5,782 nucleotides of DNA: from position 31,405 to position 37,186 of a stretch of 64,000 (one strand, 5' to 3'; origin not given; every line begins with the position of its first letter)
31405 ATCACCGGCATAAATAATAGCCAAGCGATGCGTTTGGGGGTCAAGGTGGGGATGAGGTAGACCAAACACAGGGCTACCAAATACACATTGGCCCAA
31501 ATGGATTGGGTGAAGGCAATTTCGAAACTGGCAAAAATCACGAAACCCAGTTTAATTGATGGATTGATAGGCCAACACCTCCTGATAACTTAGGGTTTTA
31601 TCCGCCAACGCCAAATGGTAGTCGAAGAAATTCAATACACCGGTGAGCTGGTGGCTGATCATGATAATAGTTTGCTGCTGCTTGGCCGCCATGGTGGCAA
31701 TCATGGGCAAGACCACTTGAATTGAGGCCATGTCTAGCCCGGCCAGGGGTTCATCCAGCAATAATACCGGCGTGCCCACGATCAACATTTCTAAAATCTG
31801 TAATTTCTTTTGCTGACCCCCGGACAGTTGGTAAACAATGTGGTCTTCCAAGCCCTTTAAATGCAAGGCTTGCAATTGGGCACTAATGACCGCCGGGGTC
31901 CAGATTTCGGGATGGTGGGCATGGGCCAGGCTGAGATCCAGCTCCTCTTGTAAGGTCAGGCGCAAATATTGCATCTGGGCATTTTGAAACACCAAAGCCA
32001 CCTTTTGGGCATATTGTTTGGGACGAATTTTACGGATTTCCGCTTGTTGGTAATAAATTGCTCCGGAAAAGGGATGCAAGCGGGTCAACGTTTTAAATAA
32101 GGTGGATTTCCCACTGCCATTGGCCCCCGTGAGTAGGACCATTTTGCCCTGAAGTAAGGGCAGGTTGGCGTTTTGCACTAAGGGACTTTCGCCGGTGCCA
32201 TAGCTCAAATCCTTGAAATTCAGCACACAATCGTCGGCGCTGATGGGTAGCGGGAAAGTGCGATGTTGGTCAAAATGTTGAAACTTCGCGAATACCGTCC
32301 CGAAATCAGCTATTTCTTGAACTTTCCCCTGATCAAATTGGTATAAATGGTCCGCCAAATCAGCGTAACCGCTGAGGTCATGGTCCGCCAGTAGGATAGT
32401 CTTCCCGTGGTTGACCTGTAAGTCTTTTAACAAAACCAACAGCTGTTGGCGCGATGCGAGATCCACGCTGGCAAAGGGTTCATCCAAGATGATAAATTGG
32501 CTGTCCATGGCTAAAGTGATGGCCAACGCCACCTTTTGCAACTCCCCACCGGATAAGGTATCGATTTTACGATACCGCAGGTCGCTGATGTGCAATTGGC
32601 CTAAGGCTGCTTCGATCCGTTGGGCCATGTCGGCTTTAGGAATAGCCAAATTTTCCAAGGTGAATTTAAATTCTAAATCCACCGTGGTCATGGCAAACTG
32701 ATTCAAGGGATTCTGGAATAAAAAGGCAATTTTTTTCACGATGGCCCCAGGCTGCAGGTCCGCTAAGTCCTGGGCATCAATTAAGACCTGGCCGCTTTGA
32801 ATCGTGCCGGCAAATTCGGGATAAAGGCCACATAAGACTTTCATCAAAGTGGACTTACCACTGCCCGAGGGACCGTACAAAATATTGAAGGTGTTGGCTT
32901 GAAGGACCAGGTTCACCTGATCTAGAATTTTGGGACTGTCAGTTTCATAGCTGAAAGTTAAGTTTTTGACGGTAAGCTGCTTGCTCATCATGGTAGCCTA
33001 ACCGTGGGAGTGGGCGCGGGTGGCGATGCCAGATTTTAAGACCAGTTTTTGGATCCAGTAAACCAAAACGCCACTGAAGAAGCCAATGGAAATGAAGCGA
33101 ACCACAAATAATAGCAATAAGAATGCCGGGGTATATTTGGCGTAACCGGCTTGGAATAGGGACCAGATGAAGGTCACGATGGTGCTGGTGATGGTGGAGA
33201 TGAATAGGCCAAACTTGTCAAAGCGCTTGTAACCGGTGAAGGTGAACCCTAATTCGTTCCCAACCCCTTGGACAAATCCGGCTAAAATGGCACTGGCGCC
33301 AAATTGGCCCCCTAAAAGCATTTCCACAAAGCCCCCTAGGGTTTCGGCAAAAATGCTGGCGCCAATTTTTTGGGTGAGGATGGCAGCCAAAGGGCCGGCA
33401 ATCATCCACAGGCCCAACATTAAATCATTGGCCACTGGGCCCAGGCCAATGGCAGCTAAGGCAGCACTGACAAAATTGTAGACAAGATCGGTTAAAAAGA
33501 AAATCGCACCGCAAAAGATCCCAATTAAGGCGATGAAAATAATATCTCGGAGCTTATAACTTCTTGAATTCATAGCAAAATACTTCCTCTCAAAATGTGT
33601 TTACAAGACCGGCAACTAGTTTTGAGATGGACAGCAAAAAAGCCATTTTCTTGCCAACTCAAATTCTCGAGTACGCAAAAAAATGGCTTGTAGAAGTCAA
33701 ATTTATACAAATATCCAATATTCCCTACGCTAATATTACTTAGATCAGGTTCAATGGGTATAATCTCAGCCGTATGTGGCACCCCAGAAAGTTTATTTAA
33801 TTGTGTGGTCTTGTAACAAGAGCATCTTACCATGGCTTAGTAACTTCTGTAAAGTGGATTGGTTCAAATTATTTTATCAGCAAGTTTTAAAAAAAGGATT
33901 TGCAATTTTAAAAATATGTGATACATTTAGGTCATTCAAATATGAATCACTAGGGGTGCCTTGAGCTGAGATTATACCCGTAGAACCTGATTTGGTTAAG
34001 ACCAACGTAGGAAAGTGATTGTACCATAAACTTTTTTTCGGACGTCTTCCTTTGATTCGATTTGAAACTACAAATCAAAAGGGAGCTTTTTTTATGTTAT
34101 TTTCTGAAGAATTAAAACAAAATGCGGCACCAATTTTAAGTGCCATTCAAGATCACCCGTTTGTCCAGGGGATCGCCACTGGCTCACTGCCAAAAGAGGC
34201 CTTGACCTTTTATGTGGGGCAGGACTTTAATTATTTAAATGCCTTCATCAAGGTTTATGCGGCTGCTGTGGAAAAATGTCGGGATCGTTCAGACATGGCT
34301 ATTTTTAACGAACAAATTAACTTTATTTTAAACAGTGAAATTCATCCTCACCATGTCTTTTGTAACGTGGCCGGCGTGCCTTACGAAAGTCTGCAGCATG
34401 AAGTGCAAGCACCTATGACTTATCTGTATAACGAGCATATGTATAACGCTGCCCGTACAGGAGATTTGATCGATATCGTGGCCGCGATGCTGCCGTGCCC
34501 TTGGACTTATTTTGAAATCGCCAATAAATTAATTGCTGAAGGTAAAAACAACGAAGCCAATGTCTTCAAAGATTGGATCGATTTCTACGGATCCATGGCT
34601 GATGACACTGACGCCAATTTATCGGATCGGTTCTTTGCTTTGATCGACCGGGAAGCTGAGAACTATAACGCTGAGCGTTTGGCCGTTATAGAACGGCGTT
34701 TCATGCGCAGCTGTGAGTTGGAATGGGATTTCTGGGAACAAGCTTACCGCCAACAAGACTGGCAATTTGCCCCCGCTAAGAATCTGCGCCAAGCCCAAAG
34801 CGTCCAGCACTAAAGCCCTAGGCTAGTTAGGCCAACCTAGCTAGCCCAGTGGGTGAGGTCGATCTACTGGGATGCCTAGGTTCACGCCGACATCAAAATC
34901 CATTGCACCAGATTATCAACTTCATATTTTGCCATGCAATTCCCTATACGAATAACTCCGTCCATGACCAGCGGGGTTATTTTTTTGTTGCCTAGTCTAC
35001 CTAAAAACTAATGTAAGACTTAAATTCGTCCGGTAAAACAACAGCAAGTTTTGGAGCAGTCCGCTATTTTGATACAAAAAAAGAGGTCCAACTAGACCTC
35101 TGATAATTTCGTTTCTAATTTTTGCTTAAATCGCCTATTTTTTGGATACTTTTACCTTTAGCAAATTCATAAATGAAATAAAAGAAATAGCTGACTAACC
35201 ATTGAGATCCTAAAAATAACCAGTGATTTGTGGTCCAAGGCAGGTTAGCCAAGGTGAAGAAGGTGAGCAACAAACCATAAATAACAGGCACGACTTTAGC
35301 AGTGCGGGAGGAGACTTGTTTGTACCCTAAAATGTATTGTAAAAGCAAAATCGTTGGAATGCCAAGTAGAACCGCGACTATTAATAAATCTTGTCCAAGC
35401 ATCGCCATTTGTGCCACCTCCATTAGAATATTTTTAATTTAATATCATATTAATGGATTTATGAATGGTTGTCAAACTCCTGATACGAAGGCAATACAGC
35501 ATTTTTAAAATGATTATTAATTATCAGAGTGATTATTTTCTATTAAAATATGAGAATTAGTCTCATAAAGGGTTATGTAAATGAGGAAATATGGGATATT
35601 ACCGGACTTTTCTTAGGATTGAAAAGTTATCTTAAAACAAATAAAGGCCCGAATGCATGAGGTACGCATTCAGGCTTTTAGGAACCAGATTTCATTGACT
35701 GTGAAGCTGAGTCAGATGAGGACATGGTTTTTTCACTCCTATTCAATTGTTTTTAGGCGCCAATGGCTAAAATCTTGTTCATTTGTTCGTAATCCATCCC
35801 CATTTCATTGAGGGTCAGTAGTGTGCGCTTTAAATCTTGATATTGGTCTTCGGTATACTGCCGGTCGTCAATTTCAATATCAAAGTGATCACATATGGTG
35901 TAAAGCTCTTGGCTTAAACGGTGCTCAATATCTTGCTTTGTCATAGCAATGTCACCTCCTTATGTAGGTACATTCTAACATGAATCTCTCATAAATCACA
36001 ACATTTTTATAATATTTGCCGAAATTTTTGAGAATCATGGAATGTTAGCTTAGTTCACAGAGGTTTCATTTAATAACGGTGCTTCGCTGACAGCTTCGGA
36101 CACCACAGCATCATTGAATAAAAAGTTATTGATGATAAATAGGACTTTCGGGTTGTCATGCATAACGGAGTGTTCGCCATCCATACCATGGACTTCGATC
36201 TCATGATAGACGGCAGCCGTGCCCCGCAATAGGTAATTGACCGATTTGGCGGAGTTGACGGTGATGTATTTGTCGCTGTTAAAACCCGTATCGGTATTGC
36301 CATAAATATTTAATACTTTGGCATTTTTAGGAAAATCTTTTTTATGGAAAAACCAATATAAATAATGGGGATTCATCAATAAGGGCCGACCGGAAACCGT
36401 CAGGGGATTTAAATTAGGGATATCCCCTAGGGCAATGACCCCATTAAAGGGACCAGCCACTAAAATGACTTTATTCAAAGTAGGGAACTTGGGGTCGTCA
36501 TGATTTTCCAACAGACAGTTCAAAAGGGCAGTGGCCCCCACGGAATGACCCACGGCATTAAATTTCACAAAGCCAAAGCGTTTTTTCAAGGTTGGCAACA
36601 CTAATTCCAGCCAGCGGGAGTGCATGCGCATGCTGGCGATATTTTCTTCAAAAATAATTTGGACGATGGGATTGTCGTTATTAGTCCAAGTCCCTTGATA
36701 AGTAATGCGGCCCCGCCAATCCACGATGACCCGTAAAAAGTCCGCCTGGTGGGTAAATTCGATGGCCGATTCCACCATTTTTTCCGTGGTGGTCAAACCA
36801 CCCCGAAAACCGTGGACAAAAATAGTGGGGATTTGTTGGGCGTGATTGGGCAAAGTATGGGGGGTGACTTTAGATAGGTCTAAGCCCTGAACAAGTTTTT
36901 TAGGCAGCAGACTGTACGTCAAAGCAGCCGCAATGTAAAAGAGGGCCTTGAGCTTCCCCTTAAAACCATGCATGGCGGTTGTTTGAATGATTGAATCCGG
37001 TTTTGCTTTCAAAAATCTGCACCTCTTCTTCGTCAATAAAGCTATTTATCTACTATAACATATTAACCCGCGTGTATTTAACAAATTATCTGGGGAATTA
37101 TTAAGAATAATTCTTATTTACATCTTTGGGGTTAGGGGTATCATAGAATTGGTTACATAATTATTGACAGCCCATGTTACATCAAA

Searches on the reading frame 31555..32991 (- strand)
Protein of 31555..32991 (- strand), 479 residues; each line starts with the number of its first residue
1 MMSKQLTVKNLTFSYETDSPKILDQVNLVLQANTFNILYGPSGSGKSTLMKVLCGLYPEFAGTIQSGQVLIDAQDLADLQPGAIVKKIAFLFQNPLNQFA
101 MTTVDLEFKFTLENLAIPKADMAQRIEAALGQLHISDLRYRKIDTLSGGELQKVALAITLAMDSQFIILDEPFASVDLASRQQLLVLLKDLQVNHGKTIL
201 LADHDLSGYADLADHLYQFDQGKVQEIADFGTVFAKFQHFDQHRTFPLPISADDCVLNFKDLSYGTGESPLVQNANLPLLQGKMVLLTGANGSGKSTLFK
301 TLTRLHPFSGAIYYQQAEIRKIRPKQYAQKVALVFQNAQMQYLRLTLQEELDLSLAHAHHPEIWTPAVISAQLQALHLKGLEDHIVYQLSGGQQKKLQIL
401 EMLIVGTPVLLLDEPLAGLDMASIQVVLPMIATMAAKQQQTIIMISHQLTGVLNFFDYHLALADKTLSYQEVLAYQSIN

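Call 12: search_protein_families(library=pfam, proteins=[window:31555-32991:-])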
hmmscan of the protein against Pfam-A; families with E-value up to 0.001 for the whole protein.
window:31555-32991:- (479 aa): 36 families (the best 25 are shown)
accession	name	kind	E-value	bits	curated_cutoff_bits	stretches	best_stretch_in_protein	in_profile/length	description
PF00005.33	ABC_tran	-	6.3e-56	189.2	25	2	23-174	1-137/137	ABC transporter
PF13304.12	AAA_21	-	7.1e-16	59.6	27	1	285-313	2-40/304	AAA domain, putative AbiEii toxin, Type IV TA system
PF02463.25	SMC_N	-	6.3e-12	45.8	40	2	32-192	23-187/220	RecF/RecN/SMC N terminal domain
PF13401.12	AAA_22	-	1.7e-10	41.8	27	1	34-127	6-76/130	AAA domain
PF13555.12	AAA_29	-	6.9e-10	39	27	1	281-300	22-40/61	P-loop containing region of AAA domain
PF13476.12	AAA_23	-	5.1e-08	34.2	27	0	281-303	18-40/201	AAA domain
PF03193.22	RsgA_GTPase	-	1.4e-07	32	30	0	16-55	90-128/174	RsgA GTPase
PF20720.3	nSTAND3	-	1.6e-07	31.6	27.2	0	23-55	7-39/155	Novel STAND NTPase 3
PF13191.12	AAA_16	-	2.5e-07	31.8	32.6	0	282-334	24-72/167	AAA ATPase domain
PF13671.12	AAA_33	-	9.6e-07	29.6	27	0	284-324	1-39/143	AAA domain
PF01637.24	ATPase_2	-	2.3e-06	28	33.2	0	25-53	10-40/225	ATPase domain predominantly from Archaea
PF25201.1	nSTAND6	-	5.7e-06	26.9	27.7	0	269-337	5-73/148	Novel STAND NTPase 6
PF13604.12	AAA_30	-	7.6e-06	26.2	27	0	31-59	16-44/191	AAA domain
PF13238.12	AAA_18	-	7.9e-06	26.8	29.4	0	285-350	1-66/128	AAA domain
PF13481.12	AAA_25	-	9.6e-06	25.8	27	0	27-51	27-51/195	AAA domain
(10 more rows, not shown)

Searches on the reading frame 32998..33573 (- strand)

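Call 9: search_protein_families(library=pfam, proteins=[window:32998-33573:-])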
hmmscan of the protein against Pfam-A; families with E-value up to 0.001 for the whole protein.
window:32998-33573:- (191 aa): 1 family
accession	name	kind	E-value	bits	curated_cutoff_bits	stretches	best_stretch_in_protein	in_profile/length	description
PF09819.14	ABC_cobalt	-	7.7e-35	120.1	25.2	1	9-132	1-120/121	ABC-type cobalt transport system, permease component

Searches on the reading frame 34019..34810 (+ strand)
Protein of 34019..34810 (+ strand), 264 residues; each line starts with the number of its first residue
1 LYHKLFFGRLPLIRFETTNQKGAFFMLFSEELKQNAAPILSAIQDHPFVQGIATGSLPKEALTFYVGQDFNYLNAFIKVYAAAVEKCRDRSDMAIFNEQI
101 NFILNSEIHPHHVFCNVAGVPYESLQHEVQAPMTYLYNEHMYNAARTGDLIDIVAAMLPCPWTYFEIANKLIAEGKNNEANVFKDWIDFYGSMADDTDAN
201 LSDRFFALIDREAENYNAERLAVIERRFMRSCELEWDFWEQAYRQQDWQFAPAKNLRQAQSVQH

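Call 9: search_protein_families(library=pfam, proteins=[window:34019-34810:+])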
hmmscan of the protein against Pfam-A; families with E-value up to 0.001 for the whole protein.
window:34019-34810:+ (264 aa): 1 family
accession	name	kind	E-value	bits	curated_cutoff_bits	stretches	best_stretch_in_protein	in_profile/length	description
PF03070.21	TENA_THI-4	-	2.8e-38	132.2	22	1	35-244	3-209/210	TENA/THI-4/PQQC family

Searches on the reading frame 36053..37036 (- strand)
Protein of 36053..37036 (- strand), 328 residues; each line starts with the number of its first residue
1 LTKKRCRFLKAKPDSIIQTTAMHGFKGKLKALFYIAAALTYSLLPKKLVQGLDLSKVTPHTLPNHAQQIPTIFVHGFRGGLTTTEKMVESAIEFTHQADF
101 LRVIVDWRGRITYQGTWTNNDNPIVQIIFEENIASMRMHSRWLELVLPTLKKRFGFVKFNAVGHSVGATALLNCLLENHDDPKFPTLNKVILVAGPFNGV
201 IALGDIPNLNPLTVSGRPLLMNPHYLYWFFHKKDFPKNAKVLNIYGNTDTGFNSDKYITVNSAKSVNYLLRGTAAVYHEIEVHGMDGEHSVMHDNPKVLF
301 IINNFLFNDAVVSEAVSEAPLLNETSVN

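Call 9: search_protein_families(library=pfam, proteins=[window:36053-37036:-])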
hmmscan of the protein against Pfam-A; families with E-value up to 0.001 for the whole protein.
window:36053-37036:- (328 aa): 1 family
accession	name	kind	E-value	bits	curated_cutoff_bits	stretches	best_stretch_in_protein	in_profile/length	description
PF06028.17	DUF915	-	7.9e-57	192.9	22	1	65-308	8-254/255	Alpha/beta hydrolase of unknown function (DUF915)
